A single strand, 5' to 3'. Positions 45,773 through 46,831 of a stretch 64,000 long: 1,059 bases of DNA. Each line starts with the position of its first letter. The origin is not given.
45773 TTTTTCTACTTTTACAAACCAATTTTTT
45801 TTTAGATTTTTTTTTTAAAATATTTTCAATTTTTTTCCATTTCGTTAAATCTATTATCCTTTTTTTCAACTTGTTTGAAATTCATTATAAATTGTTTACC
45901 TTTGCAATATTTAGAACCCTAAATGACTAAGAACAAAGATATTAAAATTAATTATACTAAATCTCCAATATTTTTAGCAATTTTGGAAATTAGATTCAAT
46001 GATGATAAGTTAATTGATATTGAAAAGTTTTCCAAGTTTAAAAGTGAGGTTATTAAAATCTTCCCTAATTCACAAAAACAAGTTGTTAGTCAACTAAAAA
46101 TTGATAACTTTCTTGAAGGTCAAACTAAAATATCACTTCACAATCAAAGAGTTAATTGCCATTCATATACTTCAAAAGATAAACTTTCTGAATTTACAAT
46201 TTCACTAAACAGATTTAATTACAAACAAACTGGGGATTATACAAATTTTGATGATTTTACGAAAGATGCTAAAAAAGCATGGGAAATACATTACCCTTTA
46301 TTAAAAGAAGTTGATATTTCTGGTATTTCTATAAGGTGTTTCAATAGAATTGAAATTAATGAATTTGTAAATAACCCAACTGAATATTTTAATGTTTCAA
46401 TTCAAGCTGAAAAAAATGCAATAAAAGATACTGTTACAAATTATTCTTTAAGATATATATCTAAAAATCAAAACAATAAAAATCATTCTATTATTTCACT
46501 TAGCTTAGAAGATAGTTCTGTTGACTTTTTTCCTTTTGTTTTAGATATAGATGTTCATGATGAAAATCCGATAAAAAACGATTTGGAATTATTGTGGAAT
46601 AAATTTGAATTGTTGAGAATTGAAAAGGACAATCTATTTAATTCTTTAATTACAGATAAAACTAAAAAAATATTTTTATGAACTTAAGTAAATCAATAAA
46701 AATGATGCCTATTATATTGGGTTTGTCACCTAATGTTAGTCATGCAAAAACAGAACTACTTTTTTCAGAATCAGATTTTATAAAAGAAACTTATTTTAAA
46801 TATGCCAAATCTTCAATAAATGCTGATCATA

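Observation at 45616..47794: Self-contained low-GC three-gene cassette between rluD and nrdJ: candidate uncharacterised (defence or toxin/immunity-like) system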

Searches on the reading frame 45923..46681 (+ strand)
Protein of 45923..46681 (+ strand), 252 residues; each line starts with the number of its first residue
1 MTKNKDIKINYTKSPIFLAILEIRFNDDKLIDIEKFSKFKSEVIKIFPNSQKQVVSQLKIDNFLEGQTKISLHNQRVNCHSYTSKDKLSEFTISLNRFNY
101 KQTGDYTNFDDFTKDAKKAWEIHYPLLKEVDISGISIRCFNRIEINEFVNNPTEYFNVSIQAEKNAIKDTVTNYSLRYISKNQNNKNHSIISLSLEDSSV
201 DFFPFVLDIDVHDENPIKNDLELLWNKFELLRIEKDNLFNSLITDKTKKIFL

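Call 4: search_protein_families(library=pfam, proteins=[window:45923-46678:+], max_evalue=1)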
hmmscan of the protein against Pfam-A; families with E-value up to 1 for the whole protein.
window:45923-46678:+ (252 aa): 0 families

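Call 5: search_protein_families(library=ncbifam, proteins=[window:45923-46678:+], max_evalue=1)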
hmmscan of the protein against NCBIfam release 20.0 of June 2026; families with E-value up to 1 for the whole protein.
window:45923-46678:+ (252 aa): 1 family
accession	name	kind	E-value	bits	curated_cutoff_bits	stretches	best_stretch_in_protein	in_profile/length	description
TIGR04255.1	sporadTIGR04255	subfamily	3.8e-24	85.9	30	1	11-251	2-251/252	TIGR04255 family protein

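Call 6: search_protein_families(library=padloc, proteins=[window:45923-46678:+], max_evalue=1)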
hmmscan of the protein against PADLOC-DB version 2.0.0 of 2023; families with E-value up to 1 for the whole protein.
window:45923-46678:+ (252 aa): 0 families

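Call 12: find_encoding_contigs(protein=window:45923-46681:+, flank=8000)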
Protein window:45923-46681:+ (252 aa): 1 contig read that carries it; 1 place shown.
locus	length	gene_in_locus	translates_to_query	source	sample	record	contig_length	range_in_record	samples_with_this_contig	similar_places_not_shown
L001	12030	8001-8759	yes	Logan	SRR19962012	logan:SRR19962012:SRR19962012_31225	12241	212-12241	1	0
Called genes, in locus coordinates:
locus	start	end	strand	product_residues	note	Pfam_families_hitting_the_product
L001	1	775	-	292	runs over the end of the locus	PF00849:PseudoU_synth_2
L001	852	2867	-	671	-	PF05359:DUF748, PF00912:Transgly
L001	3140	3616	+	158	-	-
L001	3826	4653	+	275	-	PF03793:PASTA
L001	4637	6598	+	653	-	PF18962:Por_Secre_tail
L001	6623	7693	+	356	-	PF00849:PseudoU_synth_2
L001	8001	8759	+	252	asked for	-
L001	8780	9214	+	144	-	-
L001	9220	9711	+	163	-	PF24738:DUF7689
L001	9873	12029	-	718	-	?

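Call 15: search_solved_structures(query=window:45923-46678:+, max_evalue=10)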
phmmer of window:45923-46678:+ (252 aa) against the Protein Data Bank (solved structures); distinct sequences matched with E-value up to 10: 0.

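Call 35: search_solved_structures(query=A3, max_evalue=10)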
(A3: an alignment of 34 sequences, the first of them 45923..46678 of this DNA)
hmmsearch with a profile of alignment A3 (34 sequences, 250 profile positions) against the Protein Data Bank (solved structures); distinct sequences matched with E-value up to 10: 1.
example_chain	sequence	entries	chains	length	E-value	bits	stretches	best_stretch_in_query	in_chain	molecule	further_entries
1t6t_1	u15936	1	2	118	0.48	13.5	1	164-224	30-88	putative protein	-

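Call 52: find_homologous_proteins(query=window:45923-46678:+)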
Query window:45923-46678:+ (252 aa): 17 proteins with E <= 0.001 among 455 candidates.
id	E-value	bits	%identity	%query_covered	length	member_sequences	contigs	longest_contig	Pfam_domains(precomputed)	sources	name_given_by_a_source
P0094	4.6e-158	542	100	100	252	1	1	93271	-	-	-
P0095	2.1e-101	357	65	100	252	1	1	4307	-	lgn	-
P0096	1.7e-100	354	63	100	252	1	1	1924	-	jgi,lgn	jgi:uncharacterized protein (TIGR04255 family)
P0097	2.7e-100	353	66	97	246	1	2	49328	-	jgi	jgi:uncharacterized protein (TIGR04255 family)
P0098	1.8e-99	350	65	100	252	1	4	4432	-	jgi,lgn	jgi:uncharacterized protein (TIGR04255 family)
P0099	5.5e-99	349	62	100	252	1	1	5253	-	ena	-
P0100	6.3e-99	348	65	100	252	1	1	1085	-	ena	-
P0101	1.3e-98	347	65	100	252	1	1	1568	-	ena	-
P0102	1.7e-97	344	62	100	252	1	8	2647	-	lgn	-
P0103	2.3e-97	343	62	100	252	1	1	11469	-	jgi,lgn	jgi:uncharacterized protein (TIGR04255 family)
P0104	4.0e-96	339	64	97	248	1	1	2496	-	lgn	-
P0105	4.8e-93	329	61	100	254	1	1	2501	-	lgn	-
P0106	2.9e-92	327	59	100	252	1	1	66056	-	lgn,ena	-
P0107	9.6e-92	325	61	100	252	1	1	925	-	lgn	-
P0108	1.6e-91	324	60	98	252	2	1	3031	-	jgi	-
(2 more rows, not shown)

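Call 54: search_dna_similar(query=window:45923-46678:+, collection=plasmids, mode=protein, max_evalue=0.001)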
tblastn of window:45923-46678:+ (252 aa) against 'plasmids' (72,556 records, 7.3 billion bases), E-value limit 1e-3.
Records with a match: 1; places in all: 1; records where one place covers at least 80% of the query: 1.
Best place of each record, by identity: <60% 1.
By first word of the organism name: Crinalium 1.
By predicted mobility (MOB-suite, as given by PLSDB): mobilizable 1.
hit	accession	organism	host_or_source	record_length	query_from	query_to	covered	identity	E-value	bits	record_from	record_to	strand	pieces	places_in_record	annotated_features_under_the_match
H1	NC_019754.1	Crinalium epipsammum PCC 9333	-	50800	10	251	96%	25.2%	4e-4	49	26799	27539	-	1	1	TIGR04255 family protein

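Call 55: search_dna_similar(query=window:45923-46678:+, collection=phages, mode=protein, max_evalue=0.001)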
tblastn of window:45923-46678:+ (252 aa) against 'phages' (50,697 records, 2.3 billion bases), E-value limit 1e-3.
Records with a match: 1; places in all: 1; records where one place covers at least 80% of the query: 1.
Best place of each record, by identity: <60% 1.
By first word of the organism name: Ralstonia 1.
By host as written in the record: Ralstonia solanacearum 1.
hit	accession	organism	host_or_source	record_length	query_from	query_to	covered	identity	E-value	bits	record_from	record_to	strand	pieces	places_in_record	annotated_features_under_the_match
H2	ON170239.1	Ralstonia phage YO139_2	Ralstonia solanacearum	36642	1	251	100%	21.9%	5e-14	77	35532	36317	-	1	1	record has no annotation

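Call 56: get_annotated_region(hit=H1, flank=5000)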
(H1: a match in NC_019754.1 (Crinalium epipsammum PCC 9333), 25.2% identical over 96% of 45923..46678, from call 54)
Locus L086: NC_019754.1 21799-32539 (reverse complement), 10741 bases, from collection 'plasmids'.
description: Crinalium epipsammum PCC 9333 plasmid pCRI9333.03, complete sequence
organism: Crinalium epipsammum PCC 9333 (NCBI taxid 1173022)
taxonomy: Bacteria; Cyanobacteriota; Cyanophyceae; Gomontiellales; Gomontiellaceae; Crinalium; Crinalium epipsammum; Crinalium epipsammum PCC 9333
host: -; source: -; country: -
typing (MOB-suite, as given by PLSDB): mobilizable; relaxase MOBP
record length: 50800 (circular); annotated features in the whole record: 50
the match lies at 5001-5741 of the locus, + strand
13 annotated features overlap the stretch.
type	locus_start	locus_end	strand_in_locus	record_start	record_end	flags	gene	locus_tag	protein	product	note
CDS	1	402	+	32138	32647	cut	-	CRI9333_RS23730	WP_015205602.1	hypothetical protein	-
CDS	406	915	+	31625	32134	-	-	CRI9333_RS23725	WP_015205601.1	hypothetical protein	-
CDS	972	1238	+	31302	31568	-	-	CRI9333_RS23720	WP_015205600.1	hypothetical protein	-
CDS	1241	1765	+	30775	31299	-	-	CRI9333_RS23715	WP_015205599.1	HNH endonuclease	-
CDS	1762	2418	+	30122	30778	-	-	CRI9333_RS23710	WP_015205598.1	hypothetical protein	-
CDS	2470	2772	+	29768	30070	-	-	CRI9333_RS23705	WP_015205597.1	hypothetical protein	-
CDS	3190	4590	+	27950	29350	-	-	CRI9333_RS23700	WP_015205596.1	hypothetical protein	-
CDS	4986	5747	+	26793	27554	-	-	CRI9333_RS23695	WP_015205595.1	TIGR04255 family protein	-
CDS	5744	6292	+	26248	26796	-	-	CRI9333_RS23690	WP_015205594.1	hypothetical protein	-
CDS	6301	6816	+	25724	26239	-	-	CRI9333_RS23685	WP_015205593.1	hypothetical protein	-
CDS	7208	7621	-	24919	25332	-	-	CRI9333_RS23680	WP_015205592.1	hypothetical protein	-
CDS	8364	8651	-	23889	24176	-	-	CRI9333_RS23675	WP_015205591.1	ParB N-terminal domain-containing protein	-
CDS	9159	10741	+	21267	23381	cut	-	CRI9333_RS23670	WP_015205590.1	class I SAM-dependent DNA methyltransferase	-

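Call 57: get_annotated_region(hit=H2, flank=5000)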
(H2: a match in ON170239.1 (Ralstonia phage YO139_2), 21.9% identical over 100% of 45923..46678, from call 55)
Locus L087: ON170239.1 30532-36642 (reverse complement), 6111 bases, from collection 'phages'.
description: UNVERIFIED_ORG: Ralstonia phage YO139_2 sequence.
organism: Ralstonia phage YO139_2 (NCBI taxid 2935320)
taxonomy: Viruses; Duplodnaviria; Heunggongvirae; Uroviricota; Caudoviricetes; Peduoviridae; Aresaunavirus
host: Ralstonia solanacearum; source: potato; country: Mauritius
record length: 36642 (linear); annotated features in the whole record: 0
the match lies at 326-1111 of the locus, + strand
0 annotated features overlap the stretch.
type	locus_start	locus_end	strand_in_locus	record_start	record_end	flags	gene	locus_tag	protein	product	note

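Call 61: search_protein_families(library=pfam, proteins=[L086:5744-6289:+, L086:6301-6813:+, L087:1114-1608:+, L087:1621-2058:+, L086:3190-4587:+, L087:194-1114:+], max_evalue=0.05)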
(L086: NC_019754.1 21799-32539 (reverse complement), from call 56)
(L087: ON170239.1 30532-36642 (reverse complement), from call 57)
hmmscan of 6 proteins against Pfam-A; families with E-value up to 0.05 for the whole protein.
L086:5744-6289:+ (182 aa): 3 families
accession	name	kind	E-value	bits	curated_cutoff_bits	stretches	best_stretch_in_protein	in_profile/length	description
PF11099.14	M11L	-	0.0021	18.8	26.9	1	108-150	50-94/160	Apoptosis regulator M11L like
PF13646.12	HEAT_2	-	0.018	15.8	27.7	1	104-161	20-70/88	HEAT repeats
PF02985.28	HEAT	-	0.022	15.4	23.5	0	124-144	4-24/31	HEAT repeat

L086:6301-6813:+ (171 aa): 0 families

L087:1114-1608:+ (165 aa): 0 families

L087:1621-2058:+ (146 aa): 0 families

L086:3190-4587:+ (466 aa): 0 families

L087:194-1114:+ (307 aa): 0 families

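Call 69: predict_structure(alignment_id=A5)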
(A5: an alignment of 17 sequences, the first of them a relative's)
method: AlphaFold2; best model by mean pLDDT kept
length: 252 residues; sequences in the alignment: 17
mean_pLDDT: 81.7   pTM: 0.80
mean pLDDT of the five models: 81.7, 71.2, 65.9, 65.9, 64.0
residues with pLDDT >= 90: 113; 70-90: 84; 50-70: 31; < 50: 24
segments of 3 or more residues with pLDDT < 50: 1-7, 58-74
pLDDT, mean of each block of 10 residues (from residue 1): 45 85 92 91 95 66 42 63 94 95 87 94 93 95 82 78 66 73 81 75 84 92 94 91 89 79
secondary structure, 60 per line:
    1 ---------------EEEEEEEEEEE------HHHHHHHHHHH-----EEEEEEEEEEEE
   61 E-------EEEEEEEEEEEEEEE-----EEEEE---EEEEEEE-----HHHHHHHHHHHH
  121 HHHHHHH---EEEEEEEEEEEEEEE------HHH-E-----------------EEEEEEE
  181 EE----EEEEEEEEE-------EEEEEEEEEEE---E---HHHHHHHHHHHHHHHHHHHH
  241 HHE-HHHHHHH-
elements in order: E16-26 H33-43 E49-61 E69-83 E89-93 E97-103 H109-127 E131-145 E174-182 E187-195 E203-213 H221-242 H245-251

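Call 72: fold_search(model_id=the predicted structure, library=pdb)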
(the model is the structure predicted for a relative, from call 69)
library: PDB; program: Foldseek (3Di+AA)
matches with E <= 10: 1003; with E <= 0.001: 0
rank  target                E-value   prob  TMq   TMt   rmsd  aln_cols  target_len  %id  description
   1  3rt2                  5.1e-03  0.38  0.17  0.23  20.6       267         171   10  Crystal structure of apo-PYL10 (released 2011-06-22)
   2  5e4d_A                6.7e-03  0.33  0.16  0.22  22.4       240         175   10  Hydroxynitrile lyase from the fern Davallia tyermanii in complex with benzoic acid (released 2016-10-12)
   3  5e4m_A                6.7e-03  0.18  0.13  0.17  20.3       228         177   10  Hydroxynitrile lyase from the fern Davallia tyermanii in complex with p-hydroxybenzaldehyde (released 2016-10-05)
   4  5e46_A                1.6e-02  0.14  0.13  0.17  20.3       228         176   10  Hydroxynitrile lyase from the fern Davallia tyermanii (released 2016-10-05)
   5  3rt0_D                1.8e-02  0.23  0.17  0.23  20.6       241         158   11  Crystal structure of PYL10-HAB1 complex in the absence of abscisic acid (ABA) (released 2011-06-22)
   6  4dsc_B                2.0e-02  0.28  0.18  0.23  21.1       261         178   10  Complex structure of abscisic acid receptor PYL3 with (+)-ABA in spacegroup of H32 at 1.95A (released 2012-06-06)
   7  4ds8_A                2.2e-02  0.44  0.19  0.26  17.8       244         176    9  Complex structure of abscisic acid receptor PYL3-(+)-ABA-HAB1 in the presence of Mn2+ (released 2012-06-06)
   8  3kdi                  2.3e-02  0.25  0.17  0.23  19.5       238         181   11  Structure of (+)-ABA bound PYL2 (released 2009-11-10)
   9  3rt0_C                2.3e-02  0.15  0.14  0.19  21.0       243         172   10  Crystal structure of PYL10-HAB1 complex in the absence of abscisic acid (ABA) (released 2011-06-22)
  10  5jo1_A                2.5e-02  0.35  0.19  0.25  20.1       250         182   10  Crystal structure of phaseic acid-bound abscisic acid receptor PYL3 in complex with type 2C protein phosphatase HAB1 (released 2016-09-07)
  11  6ofo_B                2.6e-02  0.20  0.18  0.20  20.4       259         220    6  Crystal structure of split green fluorescent protein (GFP); s10 circular permutant (194-195) (released 2019-07-10)
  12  5zch_D                2.9e-02  0.20  0.14  0.20  20.9       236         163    7  Crystal structure of OsPP2C50 I267W:OsPYL/RCAR3 with (+)-ABA (released 2019-03-06)
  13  8w33_A                3.1e-02  0.89  0.21  0.32   9.6       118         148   17  Structure of McrD (methyl-coenzyme M reductase operon protein D) from Methanomassiliicoccus luminyensis (released 2024-07-03)
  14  6nwb                  3.1e-02  0.23  0.18  0.26  20.9       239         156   12  PYL10 bound to the selective agonist hexabactin (released 2020-02-12)
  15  8ay7_A                3.1e-02  0.20  0.15  0.19  21.5       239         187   11  X-RAY CRYSTAL STRUCTURE OF THE CsPYL1(V112L, T135L,F137I, T153I, V168A)-iSB7-HAB1 TERNARY COMPLEX (released 2023-03-22)
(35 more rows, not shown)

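Call 74: find_related_loci(query=A3, collection=viral_contigs, flank=6000)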
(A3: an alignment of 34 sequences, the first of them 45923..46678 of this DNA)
Query A3 (252 aa) in viral_contigs; peptide patterns used: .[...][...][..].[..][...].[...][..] (x = any residue, [..] = any of these).
52 stretches matched a pattern; 27 encode a relative of the query (tblastn E <= 1e-3); 27 distinct loci.
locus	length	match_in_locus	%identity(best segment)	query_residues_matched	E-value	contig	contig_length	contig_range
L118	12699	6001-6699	27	15-247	2e-16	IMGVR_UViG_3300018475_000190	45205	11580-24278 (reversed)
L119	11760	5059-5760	25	12-246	6e-16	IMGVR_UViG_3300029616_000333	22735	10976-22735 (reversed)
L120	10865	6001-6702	25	12-246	6e-16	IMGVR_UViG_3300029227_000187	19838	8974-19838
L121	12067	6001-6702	25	12-246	6e-16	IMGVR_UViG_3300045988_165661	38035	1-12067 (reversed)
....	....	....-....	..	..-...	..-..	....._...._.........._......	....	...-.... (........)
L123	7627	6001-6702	25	12-246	6e-16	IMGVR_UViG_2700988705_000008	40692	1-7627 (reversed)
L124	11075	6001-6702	25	12-246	6e-16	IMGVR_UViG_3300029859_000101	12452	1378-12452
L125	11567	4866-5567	25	12-246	6e-16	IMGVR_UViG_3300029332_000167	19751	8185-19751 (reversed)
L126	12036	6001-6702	25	12-246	8e-16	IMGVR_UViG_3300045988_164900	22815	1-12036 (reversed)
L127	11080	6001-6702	25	12-246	6e-16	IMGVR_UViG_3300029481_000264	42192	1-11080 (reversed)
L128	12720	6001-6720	26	10-247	1e-14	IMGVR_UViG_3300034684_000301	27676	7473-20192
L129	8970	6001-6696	25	15-246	2e-14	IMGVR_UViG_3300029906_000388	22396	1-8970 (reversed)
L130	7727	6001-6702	25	12-246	6e-16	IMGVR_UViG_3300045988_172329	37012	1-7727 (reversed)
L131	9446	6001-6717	26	12-246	3e-14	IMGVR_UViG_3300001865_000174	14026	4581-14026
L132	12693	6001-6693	25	15-246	2e-13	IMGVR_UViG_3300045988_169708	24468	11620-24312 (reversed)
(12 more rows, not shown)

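Call 97: search_dna_similar(query=L086:4986-5744:+, collection=plasmids, mode=protein, max_evalue=0.00001, max_rows=30)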
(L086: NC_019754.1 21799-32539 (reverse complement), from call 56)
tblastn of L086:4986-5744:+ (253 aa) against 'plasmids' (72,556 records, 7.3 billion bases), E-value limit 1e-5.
Records with a match: 3; places in all: 3; records where one place covers at least 80% of the query: 2.
Best place of each record, by identity: >=99% 1; <60% 2.
By first word of the organism name: Crinalium 1; Vibrio 1; Thermus 1.
By predicted mobility (MOB-suite, as given by PLSDB): non-mobilizable 2; mobilizable 1.
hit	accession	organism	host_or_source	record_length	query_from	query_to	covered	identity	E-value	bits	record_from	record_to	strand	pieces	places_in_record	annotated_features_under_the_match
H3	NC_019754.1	Crinalium epipsammum PCC 9333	-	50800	1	253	100%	100.0%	7e-163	506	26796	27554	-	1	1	TIGR04255 family protein | hypothetical protein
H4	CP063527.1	Vibrio parahaemolyticus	mixed culture,Estuary water environment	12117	6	253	98%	23.4%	5e-10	66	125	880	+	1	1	TIGR04255 family protein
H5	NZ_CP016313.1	Thermus brockianus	whole organism,environmental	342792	6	157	60%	30.3%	3e-13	76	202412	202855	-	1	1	TIGR04255 family protein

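Call 98: search_dna_similar(query=L086:4986-5744:+, collection=phages, mode=protein, max_evalue=0.00001, max_rows=30)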
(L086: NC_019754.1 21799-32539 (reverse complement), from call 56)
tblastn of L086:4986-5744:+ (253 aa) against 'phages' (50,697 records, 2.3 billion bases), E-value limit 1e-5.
Records with a match: 1; places in all: 1; records where one place covers at least 80% of the query: 1.
Best place of each record, by identity: <60% 1.
By first word of the organism name: Ralstonia 1.
By host as written in the record: Ralstonia solanacearum 1.
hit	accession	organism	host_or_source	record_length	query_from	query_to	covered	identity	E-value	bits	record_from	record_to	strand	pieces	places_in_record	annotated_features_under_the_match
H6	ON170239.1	Ralstonia phage YO139_2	Ralstonia solanacearum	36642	6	253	98%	22.9%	4e-22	100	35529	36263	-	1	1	record has no annotation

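Call 99: get_annotated_region(hit=H4, flank=4000)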
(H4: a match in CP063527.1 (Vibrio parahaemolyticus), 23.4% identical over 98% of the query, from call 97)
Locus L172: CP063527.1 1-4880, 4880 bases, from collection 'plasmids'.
description: Vibrio parahaemolyticus strain BTXS2 plasmid unnamed, complete sequence
organism: Vibrio parahaemolyticus (NCBI taxid 670)
taxonomy: Bacteria; Pseudomonadota; Gammaproteobacteria; Vibrionales; Vibrionaceae; Vibrio; Vibrio parahaemolyticus
host: -; source: mixed culture,Estuary water environment; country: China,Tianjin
typing (MOB-suite, as given by PLSDB): non-mobilizable
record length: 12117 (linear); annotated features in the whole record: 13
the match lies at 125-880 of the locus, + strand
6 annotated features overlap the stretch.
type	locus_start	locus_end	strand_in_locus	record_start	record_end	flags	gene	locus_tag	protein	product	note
CDS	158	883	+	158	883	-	-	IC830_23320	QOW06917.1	TIGR04255 family protein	-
CDS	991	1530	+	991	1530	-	-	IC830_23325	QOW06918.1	hypothetical protein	-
CDS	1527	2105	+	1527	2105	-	-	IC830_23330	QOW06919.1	zeta toxin family protein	-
CDS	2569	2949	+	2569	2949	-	-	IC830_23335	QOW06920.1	cupin domain-containing protein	-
CDS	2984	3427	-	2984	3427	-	-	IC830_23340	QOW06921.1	hypothetical protein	-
CDS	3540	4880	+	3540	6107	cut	-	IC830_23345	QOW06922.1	hypothetical protein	-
